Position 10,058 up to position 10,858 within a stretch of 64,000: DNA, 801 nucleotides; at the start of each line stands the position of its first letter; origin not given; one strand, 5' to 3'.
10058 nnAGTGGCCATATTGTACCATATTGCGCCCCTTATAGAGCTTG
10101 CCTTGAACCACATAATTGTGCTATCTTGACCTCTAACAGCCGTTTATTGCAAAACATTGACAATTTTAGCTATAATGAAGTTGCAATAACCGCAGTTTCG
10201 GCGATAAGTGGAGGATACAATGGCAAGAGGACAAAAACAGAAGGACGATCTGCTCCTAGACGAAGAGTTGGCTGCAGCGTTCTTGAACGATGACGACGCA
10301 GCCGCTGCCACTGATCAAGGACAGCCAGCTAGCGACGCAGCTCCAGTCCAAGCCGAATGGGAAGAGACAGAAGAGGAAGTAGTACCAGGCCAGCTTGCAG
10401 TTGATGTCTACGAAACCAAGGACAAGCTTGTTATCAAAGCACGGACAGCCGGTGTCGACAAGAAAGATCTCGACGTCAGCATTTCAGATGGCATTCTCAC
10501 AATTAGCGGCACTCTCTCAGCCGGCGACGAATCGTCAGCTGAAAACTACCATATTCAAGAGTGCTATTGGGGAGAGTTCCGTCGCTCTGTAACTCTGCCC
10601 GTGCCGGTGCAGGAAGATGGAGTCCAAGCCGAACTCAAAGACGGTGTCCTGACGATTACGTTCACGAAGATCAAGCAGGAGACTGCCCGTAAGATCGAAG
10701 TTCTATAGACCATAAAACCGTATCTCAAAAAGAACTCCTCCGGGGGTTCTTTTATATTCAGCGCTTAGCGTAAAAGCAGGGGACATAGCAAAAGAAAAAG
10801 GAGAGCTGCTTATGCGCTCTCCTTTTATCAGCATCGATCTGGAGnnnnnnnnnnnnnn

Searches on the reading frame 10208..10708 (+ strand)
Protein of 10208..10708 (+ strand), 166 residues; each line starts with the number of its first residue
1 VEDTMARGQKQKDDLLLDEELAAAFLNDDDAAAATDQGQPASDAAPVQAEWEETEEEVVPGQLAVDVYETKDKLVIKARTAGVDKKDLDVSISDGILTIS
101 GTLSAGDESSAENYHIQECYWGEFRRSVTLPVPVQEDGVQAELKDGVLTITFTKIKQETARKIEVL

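Call 8: search_protein_families(library=pfam, proteins=[window:10208-10708:+])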
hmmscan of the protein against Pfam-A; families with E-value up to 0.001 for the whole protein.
window:10208-10708:+ (166 aa): 2 families
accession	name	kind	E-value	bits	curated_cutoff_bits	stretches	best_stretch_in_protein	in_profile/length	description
PF00011.27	HSP20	-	3e-18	66.3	20.8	1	67-165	2-101/102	Hsp20/alpha crystallin family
PF17886.7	ArsA_HSP20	-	5.6e-08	32.7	22.5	1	72-152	2-63/63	HSP20-like domain found in ArsA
